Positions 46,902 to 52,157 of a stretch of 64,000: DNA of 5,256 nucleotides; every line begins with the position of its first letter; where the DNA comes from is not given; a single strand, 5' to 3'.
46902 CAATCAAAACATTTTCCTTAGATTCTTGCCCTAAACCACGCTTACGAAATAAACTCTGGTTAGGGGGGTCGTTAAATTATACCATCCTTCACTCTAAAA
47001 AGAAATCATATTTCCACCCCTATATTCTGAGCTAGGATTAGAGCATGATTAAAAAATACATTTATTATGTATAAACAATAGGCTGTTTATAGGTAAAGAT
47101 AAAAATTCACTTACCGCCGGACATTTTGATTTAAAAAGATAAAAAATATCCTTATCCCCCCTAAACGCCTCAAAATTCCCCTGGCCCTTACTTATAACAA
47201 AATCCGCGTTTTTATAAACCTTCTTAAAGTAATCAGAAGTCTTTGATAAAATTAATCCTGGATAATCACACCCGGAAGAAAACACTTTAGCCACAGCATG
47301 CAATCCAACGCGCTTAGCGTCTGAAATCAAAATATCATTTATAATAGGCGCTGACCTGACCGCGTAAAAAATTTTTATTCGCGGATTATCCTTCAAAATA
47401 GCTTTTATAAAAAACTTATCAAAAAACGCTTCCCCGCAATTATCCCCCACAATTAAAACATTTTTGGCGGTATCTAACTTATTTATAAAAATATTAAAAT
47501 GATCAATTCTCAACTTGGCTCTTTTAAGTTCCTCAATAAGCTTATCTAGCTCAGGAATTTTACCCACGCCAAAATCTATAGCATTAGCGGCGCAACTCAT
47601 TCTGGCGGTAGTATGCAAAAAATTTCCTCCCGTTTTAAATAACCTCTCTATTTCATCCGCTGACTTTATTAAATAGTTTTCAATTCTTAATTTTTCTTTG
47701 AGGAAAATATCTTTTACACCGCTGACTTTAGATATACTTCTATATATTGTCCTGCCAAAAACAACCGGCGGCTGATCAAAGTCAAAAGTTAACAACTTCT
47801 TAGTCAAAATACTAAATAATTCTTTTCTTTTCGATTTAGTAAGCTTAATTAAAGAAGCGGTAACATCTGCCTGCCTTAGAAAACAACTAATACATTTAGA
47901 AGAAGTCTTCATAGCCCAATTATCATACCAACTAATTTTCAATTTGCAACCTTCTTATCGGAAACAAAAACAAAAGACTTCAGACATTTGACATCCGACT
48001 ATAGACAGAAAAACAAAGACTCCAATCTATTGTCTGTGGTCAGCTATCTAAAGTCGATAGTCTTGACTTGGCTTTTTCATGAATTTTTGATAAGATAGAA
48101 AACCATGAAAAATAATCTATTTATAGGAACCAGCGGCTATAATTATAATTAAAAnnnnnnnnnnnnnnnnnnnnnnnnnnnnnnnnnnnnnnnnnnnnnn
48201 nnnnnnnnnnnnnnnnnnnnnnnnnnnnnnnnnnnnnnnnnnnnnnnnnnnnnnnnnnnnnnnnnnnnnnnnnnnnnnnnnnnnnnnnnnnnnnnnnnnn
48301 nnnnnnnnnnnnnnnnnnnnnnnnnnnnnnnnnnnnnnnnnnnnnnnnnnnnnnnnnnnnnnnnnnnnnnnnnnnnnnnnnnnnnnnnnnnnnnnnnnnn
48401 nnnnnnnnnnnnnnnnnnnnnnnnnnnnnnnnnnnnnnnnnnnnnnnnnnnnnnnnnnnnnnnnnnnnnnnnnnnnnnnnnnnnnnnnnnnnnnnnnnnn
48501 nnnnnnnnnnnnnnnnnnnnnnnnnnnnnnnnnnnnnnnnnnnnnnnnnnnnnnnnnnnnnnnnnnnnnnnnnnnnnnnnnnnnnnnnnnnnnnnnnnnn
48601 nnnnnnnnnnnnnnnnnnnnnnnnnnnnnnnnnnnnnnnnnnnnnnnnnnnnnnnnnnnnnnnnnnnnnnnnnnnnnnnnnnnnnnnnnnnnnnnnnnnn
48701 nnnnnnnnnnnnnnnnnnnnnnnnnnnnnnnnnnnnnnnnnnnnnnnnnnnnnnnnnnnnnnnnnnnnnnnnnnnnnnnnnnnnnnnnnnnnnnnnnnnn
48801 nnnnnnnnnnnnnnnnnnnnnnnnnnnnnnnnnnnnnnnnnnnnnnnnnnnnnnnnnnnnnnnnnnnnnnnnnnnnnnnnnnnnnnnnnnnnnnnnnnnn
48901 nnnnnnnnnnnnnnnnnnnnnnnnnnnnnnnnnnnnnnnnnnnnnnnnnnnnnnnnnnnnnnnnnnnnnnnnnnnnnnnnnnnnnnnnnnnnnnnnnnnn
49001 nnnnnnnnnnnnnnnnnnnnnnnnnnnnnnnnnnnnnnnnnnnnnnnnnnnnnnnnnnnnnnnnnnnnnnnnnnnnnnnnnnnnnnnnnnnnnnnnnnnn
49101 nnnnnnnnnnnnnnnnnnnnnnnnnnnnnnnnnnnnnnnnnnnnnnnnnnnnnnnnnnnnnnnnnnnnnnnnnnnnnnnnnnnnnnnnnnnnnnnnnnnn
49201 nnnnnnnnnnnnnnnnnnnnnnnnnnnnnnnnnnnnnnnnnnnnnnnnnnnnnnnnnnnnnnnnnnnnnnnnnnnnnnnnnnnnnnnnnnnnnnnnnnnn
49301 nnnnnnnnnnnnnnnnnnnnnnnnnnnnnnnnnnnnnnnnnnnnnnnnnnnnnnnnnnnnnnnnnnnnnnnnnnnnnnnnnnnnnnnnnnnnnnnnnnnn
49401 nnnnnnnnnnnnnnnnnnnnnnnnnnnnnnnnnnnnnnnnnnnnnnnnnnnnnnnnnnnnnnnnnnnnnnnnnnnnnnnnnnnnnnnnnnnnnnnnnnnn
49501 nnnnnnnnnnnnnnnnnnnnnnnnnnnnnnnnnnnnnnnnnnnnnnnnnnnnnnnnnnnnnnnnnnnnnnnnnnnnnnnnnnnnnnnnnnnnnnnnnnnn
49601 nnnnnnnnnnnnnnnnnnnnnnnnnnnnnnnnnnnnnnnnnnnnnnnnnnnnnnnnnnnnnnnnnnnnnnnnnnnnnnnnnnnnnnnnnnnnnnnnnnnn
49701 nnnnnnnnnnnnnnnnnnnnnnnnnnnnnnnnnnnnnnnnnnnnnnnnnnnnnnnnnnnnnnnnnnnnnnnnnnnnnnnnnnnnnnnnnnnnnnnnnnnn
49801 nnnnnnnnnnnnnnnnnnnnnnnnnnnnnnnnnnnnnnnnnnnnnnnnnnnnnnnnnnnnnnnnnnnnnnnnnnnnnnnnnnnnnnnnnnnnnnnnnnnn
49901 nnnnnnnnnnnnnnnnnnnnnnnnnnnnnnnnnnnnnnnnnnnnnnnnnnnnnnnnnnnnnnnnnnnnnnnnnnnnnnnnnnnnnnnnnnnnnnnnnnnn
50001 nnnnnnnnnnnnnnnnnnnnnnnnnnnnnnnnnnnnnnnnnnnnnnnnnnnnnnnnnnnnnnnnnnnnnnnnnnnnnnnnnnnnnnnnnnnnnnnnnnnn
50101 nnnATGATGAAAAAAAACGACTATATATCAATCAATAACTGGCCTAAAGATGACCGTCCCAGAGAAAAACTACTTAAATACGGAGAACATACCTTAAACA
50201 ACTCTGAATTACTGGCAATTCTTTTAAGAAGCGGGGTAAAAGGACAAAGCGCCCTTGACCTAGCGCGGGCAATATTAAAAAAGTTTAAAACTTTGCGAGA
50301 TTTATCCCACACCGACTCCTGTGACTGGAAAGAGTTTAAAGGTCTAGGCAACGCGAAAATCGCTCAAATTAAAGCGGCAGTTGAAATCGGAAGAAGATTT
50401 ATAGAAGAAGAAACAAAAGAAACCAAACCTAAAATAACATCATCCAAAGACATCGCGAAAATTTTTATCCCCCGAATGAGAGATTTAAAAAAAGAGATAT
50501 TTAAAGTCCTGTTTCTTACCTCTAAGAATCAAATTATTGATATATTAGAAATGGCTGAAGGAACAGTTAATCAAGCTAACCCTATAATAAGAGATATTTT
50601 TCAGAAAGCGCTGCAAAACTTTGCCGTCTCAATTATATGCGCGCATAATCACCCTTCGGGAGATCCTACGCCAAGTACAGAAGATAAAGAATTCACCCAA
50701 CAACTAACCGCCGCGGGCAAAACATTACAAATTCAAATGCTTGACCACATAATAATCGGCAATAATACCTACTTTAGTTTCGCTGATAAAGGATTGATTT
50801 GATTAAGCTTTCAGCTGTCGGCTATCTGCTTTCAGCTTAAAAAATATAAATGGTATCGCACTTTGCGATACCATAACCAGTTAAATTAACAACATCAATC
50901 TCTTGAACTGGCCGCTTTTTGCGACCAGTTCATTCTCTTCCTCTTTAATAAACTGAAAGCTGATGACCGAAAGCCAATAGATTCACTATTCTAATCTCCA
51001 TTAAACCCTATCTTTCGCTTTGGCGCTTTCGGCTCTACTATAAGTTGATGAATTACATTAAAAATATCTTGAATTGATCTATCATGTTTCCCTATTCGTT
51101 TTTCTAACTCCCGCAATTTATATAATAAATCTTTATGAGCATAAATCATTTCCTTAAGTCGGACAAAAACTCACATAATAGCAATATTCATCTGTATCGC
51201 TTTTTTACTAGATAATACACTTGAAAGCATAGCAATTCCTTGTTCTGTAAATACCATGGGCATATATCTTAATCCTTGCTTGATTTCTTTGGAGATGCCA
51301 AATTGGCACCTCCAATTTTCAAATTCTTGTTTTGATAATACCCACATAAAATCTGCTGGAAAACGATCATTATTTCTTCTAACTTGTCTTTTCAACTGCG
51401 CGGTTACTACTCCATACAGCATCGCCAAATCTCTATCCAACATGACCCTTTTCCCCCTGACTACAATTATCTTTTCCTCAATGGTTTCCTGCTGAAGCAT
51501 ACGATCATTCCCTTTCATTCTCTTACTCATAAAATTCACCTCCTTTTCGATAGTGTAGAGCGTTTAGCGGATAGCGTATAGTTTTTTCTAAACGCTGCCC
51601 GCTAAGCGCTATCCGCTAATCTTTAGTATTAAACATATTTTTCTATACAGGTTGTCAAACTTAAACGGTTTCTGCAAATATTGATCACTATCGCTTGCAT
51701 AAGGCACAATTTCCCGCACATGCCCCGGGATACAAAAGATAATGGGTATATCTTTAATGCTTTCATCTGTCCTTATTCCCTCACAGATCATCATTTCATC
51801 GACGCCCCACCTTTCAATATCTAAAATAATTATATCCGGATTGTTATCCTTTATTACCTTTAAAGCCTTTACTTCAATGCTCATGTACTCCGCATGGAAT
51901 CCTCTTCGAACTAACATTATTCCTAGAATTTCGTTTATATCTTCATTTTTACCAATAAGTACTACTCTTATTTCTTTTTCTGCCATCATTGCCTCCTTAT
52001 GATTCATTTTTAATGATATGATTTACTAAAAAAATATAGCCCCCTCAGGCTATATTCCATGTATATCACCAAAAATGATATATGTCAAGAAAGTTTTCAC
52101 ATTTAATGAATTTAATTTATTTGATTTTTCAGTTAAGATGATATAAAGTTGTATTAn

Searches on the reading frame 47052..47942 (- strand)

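Call 66: search_protein_families(library=pfam, proteins=[window:47052-47942:-], max_evalue=0.01)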
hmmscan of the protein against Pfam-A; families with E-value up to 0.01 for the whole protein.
window:47052-47942:- (297 aa): 1 family
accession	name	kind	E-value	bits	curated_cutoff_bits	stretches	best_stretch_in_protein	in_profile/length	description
PF01937.24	ARMT1-like_dom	-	2.1e-50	172.1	25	1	13-281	1-303/311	Damage-control phosphatase ARMT1-like domain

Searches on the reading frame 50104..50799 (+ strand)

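Call 64: search_protein_families(library=pfam, proteins=[window:50104-50799:+], max_evalue=0.001)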
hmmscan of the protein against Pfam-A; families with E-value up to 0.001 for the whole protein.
window:50104-50799:+ (232 aa): 3 families
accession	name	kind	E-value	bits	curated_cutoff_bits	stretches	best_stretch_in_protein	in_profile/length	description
PF04002.20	RadC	-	2.3e-42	144.2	22.1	1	111-231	1-121/121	RadC-like JAB domain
PF20582.4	UPF0758_N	-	3.8e-28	97.8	27.1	1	10-87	1-77/77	UPF0758 N-terminal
PF14464.11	Prok-JAB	-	0.00087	19.6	25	0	125-213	13-95/114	Prokaryotic homologs of the JAB domain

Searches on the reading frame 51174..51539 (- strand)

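Call 64: search_protein_families(library=pfam, proteins=[window:51174-51539:-], max_evalue=0.001)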
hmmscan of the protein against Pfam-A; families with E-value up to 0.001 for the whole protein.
window:51174-51539:- (122 aa): 1 family
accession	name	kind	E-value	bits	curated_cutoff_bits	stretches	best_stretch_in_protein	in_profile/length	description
PF10543.14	ORF6N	-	1.6e-32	112.1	27.8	1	22-108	1-86/86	ORF6N domain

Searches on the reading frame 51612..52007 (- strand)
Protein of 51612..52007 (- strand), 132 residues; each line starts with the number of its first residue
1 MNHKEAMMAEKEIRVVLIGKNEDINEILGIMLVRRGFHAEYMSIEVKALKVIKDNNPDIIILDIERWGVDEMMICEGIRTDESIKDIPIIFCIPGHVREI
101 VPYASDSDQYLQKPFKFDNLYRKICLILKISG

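Call 64: search_protein_families(library=pfam, proteins=[window:51612-52007:-], max_evalue=0.001)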
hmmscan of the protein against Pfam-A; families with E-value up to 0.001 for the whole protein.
window:51612-52007:- (132 aa): 1 family
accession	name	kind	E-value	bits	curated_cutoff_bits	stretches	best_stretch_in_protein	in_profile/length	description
PF00072.30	Response_reg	-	2.7e-07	31.2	30.2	1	16-124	2-110/111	Response regulator receiver domain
